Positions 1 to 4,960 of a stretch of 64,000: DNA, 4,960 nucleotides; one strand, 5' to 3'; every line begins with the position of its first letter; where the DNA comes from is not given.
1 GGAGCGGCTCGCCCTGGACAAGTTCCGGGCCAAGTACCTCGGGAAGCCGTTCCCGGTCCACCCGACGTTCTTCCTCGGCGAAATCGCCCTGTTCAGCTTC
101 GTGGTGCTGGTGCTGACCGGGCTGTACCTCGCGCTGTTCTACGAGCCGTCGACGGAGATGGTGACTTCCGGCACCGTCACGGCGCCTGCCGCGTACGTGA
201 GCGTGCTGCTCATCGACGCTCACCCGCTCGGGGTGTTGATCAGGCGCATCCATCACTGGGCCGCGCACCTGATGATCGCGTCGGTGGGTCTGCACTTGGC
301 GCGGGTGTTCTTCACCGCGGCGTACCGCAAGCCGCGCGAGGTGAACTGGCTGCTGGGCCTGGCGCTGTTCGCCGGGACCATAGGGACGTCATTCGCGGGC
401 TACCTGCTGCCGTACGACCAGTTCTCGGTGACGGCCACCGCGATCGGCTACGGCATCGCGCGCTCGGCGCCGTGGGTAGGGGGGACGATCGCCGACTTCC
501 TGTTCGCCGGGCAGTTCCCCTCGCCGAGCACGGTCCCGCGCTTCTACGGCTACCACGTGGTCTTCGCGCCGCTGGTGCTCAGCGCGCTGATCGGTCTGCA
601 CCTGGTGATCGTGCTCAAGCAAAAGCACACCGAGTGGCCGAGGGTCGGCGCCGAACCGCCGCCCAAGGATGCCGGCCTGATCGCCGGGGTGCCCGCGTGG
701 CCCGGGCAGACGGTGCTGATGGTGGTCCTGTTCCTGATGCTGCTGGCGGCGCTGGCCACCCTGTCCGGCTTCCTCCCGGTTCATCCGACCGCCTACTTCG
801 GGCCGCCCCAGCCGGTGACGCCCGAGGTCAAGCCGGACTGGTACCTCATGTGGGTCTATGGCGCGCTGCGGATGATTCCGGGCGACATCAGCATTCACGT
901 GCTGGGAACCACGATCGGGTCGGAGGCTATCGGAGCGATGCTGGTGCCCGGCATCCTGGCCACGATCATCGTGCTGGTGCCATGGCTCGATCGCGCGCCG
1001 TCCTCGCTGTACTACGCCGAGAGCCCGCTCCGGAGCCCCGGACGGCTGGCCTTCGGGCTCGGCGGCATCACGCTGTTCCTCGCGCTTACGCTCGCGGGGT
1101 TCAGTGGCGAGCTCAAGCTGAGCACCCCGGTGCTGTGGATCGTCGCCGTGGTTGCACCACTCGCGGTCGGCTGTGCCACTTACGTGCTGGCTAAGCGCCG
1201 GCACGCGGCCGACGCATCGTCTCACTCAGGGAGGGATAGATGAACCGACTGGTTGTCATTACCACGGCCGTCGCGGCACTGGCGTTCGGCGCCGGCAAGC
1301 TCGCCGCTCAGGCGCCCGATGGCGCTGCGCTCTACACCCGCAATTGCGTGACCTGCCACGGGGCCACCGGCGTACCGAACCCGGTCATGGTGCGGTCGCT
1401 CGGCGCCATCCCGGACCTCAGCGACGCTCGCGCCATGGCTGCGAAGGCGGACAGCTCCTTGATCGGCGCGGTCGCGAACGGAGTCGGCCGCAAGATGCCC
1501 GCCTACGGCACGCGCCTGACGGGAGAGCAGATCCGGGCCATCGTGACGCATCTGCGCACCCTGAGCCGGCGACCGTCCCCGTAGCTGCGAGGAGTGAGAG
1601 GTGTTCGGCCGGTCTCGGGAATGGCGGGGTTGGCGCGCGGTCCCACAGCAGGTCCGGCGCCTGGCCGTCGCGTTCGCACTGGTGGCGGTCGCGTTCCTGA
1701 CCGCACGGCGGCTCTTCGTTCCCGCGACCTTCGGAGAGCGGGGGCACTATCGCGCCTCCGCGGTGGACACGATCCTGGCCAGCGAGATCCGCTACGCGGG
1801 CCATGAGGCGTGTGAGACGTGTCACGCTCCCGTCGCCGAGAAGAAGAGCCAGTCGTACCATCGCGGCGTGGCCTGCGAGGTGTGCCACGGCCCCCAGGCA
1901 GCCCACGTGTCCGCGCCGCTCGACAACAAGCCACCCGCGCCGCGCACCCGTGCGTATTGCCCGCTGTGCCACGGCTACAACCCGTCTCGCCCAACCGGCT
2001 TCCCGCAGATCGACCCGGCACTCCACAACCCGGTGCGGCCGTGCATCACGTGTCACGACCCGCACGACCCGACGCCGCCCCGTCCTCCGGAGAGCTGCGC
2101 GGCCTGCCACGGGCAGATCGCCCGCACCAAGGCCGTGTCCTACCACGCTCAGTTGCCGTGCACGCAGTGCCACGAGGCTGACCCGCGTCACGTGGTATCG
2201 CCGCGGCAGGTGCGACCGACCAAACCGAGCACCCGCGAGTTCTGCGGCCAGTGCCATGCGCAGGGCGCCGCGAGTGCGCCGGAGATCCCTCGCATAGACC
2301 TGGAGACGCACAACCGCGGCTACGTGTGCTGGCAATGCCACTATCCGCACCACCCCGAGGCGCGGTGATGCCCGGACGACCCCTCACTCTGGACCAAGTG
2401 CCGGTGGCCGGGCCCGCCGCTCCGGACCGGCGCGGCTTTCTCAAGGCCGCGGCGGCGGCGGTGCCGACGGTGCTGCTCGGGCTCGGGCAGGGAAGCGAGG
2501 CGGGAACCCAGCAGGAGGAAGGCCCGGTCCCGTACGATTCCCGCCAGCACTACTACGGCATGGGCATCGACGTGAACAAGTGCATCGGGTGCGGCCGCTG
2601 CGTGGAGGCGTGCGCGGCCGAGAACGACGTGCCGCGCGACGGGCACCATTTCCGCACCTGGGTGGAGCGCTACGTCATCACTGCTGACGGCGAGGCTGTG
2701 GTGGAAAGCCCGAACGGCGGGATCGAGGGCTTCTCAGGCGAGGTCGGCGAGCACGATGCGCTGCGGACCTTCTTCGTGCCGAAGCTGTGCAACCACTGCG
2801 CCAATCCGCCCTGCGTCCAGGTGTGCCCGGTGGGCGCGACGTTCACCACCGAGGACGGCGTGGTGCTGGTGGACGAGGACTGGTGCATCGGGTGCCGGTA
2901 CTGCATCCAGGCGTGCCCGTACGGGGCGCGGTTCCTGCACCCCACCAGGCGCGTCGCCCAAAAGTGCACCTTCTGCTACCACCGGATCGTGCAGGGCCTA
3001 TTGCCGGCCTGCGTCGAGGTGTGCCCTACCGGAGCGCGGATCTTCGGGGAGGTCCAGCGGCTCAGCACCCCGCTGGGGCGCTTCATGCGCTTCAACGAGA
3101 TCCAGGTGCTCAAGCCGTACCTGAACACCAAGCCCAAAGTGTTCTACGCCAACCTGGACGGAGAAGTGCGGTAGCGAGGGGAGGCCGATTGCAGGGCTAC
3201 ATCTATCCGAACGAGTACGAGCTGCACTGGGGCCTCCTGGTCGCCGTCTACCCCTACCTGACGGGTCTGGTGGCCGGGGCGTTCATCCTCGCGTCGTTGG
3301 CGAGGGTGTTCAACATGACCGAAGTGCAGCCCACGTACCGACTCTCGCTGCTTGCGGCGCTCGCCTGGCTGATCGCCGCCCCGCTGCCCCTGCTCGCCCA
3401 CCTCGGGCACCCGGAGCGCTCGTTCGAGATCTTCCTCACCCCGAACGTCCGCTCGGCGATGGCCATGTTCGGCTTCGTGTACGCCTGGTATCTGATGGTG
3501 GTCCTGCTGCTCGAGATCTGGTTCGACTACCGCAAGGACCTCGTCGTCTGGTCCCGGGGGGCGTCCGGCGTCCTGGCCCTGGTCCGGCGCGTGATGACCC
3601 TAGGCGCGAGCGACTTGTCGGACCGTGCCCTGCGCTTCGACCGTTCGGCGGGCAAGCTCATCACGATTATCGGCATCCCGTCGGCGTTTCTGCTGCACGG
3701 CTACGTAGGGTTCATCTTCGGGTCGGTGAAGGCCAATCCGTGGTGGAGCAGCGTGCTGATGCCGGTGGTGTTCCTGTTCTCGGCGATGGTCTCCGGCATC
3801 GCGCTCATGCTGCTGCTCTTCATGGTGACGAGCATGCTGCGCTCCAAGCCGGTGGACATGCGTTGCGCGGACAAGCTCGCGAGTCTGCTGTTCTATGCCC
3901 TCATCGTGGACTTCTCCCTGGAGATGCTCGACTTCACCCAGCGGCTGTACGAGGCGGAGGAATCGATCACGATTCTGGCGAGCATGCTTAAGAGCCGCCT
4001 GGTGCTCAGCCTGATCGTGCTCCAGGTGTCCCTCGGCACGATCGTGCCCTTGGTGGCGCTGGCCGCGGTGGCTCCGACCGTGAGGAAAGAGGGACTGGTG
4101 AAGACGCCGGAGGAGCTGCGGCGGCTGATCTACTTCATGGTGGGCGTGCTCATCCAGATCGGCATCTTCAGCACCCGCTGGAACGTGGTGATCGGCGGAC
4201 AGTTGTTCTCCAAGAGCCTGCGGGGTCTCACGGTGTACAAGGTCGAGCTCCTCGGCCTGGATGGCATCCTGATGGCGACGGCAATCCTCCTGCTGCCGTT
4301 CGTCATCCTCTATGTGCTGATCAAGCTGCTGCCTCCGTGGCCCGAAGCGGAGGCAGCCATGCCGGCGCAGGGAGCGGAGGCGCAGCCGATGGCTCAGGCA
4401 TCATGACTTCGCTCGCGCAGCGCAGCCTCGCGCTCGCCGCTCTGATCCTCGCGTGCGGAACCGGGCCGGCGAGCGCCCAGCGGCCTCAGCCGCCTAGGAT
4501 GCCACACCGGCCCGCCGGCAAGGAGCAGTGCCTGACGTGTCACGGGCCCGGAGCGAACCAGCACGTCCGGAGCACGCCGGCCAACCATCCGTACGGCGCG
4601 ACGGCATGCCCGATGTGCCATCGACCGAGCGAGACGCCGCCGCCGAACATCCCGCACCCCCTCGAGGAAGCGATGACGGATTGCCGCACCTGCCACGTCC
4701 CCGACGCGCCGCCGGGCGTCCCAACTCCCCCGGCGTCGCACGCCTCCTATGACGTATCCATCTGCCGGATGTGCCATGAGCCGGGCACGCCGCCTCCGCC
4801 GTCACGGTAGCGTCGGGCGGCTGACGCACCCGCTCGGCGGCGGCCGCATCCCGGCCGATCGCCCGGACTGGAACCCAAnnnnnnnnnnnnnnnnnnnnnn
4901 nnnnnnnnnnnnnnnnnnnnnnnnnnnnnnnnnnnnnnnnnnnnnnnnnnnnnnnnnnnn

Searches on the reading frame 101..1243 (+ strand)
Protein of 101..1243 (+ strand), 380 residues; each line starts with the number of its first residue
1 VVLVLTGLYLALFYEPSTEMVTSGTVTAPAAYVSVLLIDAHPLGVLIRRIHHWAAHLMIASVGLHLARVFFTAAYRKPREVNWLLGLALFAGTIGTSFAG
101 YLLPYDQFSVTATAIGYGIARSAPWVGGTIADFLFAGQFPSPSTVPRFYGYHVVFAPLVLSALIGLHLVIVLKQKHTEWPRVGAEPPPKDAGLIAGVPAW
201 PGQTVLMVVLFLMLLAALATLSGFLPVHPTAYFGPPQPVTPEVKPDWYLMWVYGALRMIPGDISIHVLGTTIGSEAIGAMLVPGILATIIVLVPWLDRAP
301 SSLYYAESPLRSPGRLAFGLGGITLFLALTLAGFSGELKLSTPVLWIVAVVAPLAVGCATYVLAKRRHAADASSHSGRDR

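Call 8: search_protein_families(library=pfam, proteins=[window:101-1243:+], max_evalue=0.01)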
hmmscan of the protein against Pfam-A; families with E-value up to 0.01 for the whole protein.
window:101-1243:+ (380 aa): 3 families
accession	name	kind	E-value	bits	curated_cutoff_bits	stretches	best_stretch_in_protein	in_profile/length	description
PF13631.11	Cytochrom_B_N_2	-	3.9e-47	160.8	27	1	56-234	1-168/169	Cytochrome b(N-terminal)/b6/petB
PF00033.24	Cytochrome_B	-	8.1e-26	91.5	27.2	1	2-173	26-187/189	Cytochrome b/b6/petB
PF00032.22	Cytochrom_B_C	-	1.3e-06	29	20.7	1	241-305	8-59/102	Cytochrome b(C-terminal)/b6/petD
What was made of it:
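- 2..1243 (+): Cytochrome b (bc1/QcrB-like). The open frame reaches the window edge, and the first listed start is GTG 101. Cytochrom_B_N_2 at E=3.9e-47 (call 8).
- Checked: The link to a bc-type complex is real: a cytochrome b gene ends at 1243 (call 8).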

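Call 9: search_protein_families(library=ncbifam, proteins=[window:101-1243:+], max_evalue=0.1)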
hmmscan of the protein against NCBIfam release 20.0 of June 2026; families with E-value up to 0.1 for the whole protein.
window:101-1243:+ (380 aa): 5 families
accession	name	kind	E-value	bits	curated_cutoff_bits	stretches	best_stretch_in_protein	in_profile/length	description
NF050120.1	bc1_QcrB_actin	exception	1.4e-70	238.5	500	1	1-366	37-415/458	cytochrome bc1 complex cytochrome b subunit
NF040969.1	cytb_ExtP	equivalog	1.2e-44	152.6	290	1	2-176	37-202/205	selenite/tellurite reduction operon b-type cytochrome ExtP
NF002990.0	PRK03735.1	subfamily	1.2e-35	123.3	325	1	2-174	54-217/223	cytochrome b6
NF041076.1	cyt_b_SoxC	equivalog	2.8e-20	72.7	740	1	4-300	42-331/542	proton pump complex cytochrome B SoxC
TIGR01156.1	cytb6_f_IV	equivalog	5e-05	23.2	127.05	1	196-284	28-113/160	cytochrome b6-f complex subunit IV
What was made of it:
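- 2..1243 (+): NF050120 bc1 QcrB at E=1.4e-70, below the curated cut-off (call 9).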

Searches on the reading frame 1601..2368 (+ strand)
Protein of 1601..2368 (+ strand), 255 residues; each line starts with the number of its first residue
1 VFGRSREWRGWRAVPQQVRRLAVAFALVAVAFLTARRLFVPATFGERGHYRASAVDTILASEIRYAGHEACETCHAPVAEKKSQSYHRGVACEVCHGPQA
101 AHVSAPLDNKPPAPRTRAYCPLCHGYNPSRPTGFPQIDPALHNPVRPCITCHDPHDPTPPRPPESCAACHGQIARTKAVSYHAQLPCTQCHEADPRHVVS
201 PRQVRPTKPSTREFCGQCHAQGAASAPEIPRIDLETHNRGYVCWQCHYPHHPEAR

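Call 8: search_protein_families(library=pfam, proteins=[window:1601-2368:+], max_evalue=0.01)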
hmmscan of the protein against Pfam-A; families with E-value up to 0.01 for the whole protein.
window:1601-2368:+ (255 aa): 6 families
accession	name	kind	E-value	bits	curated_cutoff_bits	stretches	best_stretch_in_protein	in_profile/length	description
PF14522.11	Cytochrome_C7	-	5.8e-11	42.5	24.8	2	183-247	12-66/67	Cytochrome c7 and related cytochrome c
PF14537.11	Cytochrom_c3_2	-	4.8e-08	33.8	25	0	70-124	8-64/79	Cytochrome c3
PF09699.15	Paired_CXXCH_1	-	9.7e-07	28.8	20.6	1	187-222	9-39/41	Doubled CXXCH motif (Paired_CXXCH_1)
PF22113.1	Mtrc-MtrF_II-IV_dom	-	3.7e-06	27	30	1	68-154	6-90/176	Outer membrane cytochrome MtrC/MtrF-like, domains II/IV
PF13435.11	Cytochrome_C554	-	0.0001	23.6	20.8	1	63-97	43-84/84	Cytochrome c554 and c-prime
PF12773.13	DZR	-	0.0037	17.8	27.3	0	187-255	1-39/45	Double zinc ribbon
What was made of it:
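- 1601..2368 (+): Octahaem cytochrome c, 255 aa, with an N-terminal hydrophobic anchor or signal. Cytochrome_C7 and Paired_CXXCH hits (call 8).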

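Call 9: search_protein_families(library=ncbifam, proteins=[window:1601-2368:+], max_evalue=0.1)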
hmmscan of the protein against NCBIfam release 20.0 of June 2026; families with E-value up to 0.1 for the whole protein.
window:1601-2368:+ (255 aa): 6 families
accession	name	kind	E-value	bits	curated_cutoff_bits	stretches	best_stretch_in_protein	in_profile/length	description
NF045713.1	CxxCH_16_HmcA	equivalog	7.2e-07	28.2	400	2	119-197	320-392/541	sulfate respiration complex hexadecaheme cytochrome HmcA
NF041028.1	decahem_GSU2203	exception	4.2e-06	26.2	325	1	55-221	23-209/317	GSU2203 family decaheme c-type cytochrome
NF041198.1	UshA_like_PCGU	equivalog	0.00018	20.3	275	1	87-125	470-509/519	UshA-like (seleno)protein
TIGR03045.1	PS_II_C550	equivalog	0.018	14.7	177.75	1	168-226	15-73/159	photosystem II cytochrome c-550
TIGR04315.1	octaheme_Shew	subfamily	0.024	13.7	375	1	182-251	185-254/440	tetrathionate reductase family octaheme c-type cytochrome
TIGR04257.1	nanowire_3heme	domain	0.025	14.7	40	1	184-223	23-62/75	c(7)-type cytochrome triheme domain-containing protein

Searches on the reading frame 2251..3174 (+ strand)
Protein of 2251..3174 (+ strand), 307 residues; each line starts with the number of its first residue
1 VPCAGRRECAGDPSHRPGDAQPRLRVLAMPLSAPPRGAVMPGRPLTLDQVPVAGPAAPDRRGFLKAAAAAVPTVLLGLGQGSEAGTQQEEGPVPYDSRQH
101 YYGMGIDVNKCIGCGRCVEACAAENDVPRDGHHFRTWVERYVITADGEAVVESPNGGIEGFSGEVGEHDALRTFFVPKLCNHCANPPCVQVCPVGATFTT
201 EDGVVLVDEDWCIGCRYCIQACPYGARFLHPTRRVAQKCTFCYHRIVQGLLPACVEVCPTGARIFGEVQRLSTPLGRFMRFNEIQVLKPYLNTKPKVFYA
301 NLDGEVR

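Call 8: search_protein_families(library=pfam, proteins=[window:2251-3174:+], max_evalue=0.01)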
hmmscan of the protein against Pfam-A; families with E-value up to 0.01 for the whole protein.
window:2251-3174:+ (307 aa): 16 families
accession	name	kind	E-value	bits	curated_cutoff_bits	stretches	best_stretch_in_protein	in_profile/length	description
PF13247.11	Fer4_11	-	3e-28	98.4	26.2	1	173-267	3-99/100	4Fe-4S dicluster domain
PF12838.12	Fer4_7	-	6.1e-19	68.7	27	2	110-196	1-52/52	4Fe-4S dicluster domain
PF00037.32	Fer4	-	1.7e-15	56.5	21.1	2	206-226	2-22/24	4Fe-4S binding domain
PF12837.12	Fer4_6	-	1.1e-14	54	25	2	204-226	1-23/24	4Fe-4S binding domain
PF13237.11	Fer4_10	-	1.5e-14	54.1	25.5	3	176-223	5-53/53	4Fe-4S dicluster domain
PF13187.11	Fer4_9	-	5e-14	52.5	27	3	110-196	1-51/52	4Fe-4S dicluster domain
PF12797.12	Fer4_2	-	1.3e-13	50.3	24.5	2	204-224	2-22/22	4Fe-4S binding domain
PF12798.12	Fer4_3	-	2.3e-10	40.9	27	1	212-226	1-15/15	4Fe-4S binding domain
PF25160.1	LdpA_Fe-S-bd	-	6.7e-08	32.6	27.6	1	185-225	6-41/49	LdpA Fe-S cluster-binding domain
PF13534.11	Fer4_17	-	2.5e-06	28.4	22.2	0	110-125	1-16/61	4Fe-4S dicluster domain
PF14697.11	Fer4_21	-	7.6e-06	26.4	35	1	106-122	3-19/59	4Fe-4S dicluster domain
PF13183.11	Fer4_8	-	9.4e-06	26.5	27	1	108-195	2-67/68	4Fe-4S dicluster domain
PF12800.12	Fer4_4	-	1.2e-05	25.6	24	1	210-225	2-17/17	4Fe-4S binding domain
PF13484.11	Fer4_16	-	0.00016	22.8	30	0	212-231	2-20/66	4Fe-4S double cluster binding domain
PF17179.9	Fer4_22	-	0.003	18.8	27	1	100-123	70-93/95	4Fe-4S dicluster domain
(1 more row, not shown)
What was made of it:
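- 2368..3174 (+): NrfC/DsrO/TtrB-like four-cluster FeS protein with a Tat signal (RRGFLK). Fer4_11 at E=3e-28 (call 8).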

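Call 9: search_protein_families(library=ncbifam, proteins=[window:2251-3174:+], max_evalue=0.1)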
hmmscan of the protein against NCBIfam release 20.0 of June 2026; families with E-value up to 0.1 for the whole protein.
window:2251-3174:+ (307 aa): 90 families (the best 25 are shown)
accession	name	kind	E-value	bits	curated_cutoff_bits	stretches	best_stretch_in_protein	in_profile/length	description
NF011569.0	PRK14993.1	equivalog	1.2e-61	208.3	416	2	171-303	91-225/244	tetrathionate reductase subunit TtrB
NF045797.1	DsrO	equivalog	9e-55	185.6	200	2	173-300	96-234/235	sulfate reduction electron transfer complex DsrMKJOP subunit DsrO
TIGR03149.1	cyt_nit_nrfC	equivalog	9.9e-45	152.6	377.6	2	165-300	79-216/225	cytochrome c nitrite reductase Fe-S protein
NF041715.1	arsenate_red_ArrB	equivalog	3.8e-43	147.7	450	3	166-226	43-103/233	arsenate respiratory reductase iron-sulfur subunit ArrB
NF008134.0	PRK10882.1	equivalog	4.9e-38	131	263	1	59-273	3-213/329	hydrogenase 2 operon protein HybA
TIGR03478.1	DMSO_red_II_bet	subfamily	9.2e-36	123.4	480.7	2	166-300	117-253/321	DMSO reductase family type II enzyme, iron-sulfur subunit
TIGR02951.1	DMSO_dmsB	equivalog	1.7e-34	119.2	214.1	1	102-272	2-157/161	DMSO/selenate family reductase complex B subunit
NF045715.1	sulf_resp_HmcB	equivalog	7.4e-32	110.6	420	1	60-270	2-200/307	sulfate respiration complex iron-sulfur protein HmcB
TIGR01582.1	FDH-beta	equivalog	5.7e-29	101.1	334.7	1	104-268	24-182/283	formate dehydrogenase subunit beta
NF042979.1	EthbenzDh_ebdB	equivalog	1e-28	100.2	740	2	172-299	145-274/354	ethylbenzene dehydrogenase subunit beta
NF041782.1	mnquin_red_QrcC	equivalog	7.6e-28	97.8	400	3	173-228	58-117/239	menaquinone reductase iron-sulfur cluster-binding subunit QrcC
TIGR01660.1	narH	equivalog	1.7e-24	86.2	524.05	1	166-266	169-270/492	nitrate reductase subunit beta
NF038355.1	FDH3_beta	equivalog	5.4e-23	81.9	240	2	179-242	53-121/180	formate dehydrogenase FDH3 subunit beta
NF007382.0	PRK09898.1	equivalog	2.2e-17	63.3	213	1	108-263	65-198/208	ferredoxin-like protein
NF009451.0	PRK12809.1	equivalog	3.1e-17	62.1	1154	1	177-262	53-133/639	formate-dependent uric acid utilization protein YgfT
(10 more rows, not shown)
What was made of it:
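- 2368..3174 (+): TtrB and DsrO hits, below their curated cut-offs (call 9).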

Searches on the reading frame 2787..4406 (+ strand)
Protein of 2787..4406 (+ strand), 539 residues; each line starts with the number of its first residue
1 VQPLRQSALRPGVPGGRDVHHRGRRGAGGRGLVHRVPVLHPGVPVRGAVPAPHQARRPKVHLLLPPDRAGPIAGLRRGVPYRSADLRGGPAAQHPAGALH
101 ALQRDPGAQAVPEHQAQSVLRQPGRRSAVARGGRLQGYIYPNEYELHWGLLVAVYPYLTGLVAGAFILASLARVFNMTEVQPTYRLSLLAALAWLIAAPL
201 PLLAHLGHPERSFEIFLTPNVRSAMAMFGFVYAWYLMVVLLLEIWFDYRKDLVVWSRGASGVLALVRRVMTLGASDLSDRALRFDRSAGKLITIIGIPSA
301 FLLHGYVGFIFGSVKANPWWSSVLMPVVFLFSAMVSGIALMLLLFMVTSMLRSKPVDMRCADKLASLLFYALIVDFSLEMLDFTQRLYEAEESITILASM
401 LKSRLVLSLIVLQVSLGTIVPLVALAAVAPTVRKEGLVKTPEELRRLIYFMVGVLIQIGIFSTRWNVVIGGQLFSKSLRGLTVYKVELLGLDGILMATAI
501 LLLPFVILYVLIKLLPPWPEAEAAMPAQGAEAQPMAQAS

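Call 8: search_protein_families(library=pfam, proteins=[window:2787-4406:+], max_evalue=0.01)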
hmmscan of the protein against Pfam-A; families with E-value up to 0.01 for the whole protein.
window:2787-4406:+ (539 aa): 1 family
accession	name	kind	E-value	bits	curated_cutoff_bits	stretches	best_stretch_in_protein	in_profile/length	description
PF03916.19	NrfD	-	2.2e-34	120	25.8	1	144-474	7-311/313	Polysulphide reductase, NrfD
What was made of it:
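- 3189..4406 (+): NrfD/PsrC-type integral-membrane quinone-interacting subunit. PF03916 NrfD at E=2.2e-34 (call 8).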

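Call 9: search_protein_families(library=ncbifam, proteins=[window:2787-4406:+], max_evalue=0.1)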
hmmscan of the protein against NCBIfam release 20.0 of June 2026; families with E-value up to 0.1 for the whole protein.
window:2787-4406:+ (539 aa): 4 families
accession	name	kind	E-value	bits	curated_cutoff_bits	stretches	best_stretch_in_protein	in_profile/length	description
NF045798.1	DsrP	equivalog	1.1e-12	48.1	350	2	290-382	151-241/346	sulfate reduction electron transfer complex DsrMKJOP subunit DsrP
TIGR03148.1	cyt_nit_nrfD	equivalog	1.1e-12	47.8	347.6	1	145-473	7-313/316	cytochrome c nitrite reductase subunit NrfD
NF008133.1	PRK10881.1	equivalog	0.002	17.6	450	1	147-383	49-267/377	Ni/Fe-hydrogenase cytochrome b subunit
NF041784.1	mnquin_red_QrcD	equivalog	0.0039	16.5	570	1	154-241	61-148/408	menaquinone reductase integral membrane subunit QrcD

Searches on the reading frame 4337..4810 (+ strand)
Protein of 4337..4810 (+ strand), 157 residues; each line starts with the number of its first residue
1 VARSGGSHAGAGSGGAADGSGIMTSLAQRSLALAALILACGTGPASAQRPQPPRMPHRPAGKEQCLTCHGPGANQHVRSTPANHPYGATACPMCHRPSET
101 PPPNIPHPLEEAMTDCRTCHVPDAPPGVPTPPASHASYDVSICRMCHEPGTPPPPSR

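Call 8: search_protein_families(library=pfam, proteins=[window:4337-4810:+], max_evalue=0.01)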
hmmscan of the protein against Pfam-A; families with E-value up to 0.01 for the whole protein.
window:4337-4810:+ (157 aa): 3 families
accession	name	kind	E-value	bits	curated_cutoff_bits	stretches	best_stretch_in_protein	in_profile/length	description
PF14522.11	Cytochrome_C7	-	0.0003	21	24.8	1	60-120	11-66/67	Cytochrome c7 and related cytochrome c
PF09699.15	Paired_CXXCH_1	-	0.00084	19.4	20.6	0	57-96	1-37/41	Doubled CXXCH motif (Paired_CXXCH_1)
PF22113.1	Mtrc-MtrF_II-IV_dom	-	0.0023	17.9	30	0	62-99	6-39/176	Outer membrane cytochrome MtrC/MtrF-like, domains II/IV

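Call 9: search_protein_families(library=ncbifam, proteins=[window:4337-4810:+], max_evalue=0.1)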
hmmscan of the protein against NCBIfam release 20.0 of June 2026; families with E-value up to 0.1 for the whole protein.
window:4337-4810:+ (157 aa): 4 families
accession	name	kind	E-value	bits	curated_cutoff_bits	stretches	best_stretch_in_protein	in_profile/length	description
TIGR03508.1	decahem_SO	subfamily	0.00093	18.7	192.2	1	62-148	70-197/258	DmsE family decaheme c-type cytochrome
TIGR03507.1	decahem_SO1788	subfamily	0.0015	17.1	209.3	1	83-152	238-307/672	OmcA/MtrC family decaheme c-type cytochrome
NF041198.1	UshA_like_PCGU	equivalog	0.041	12.5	275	0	64-99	474-512/519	UshA-like (seleno)protein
TIGR01905.1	paired_CXXCH_1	subfamily_domain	0.064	13.2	25.2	0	57-71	1-15/41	doubled CXXCH domain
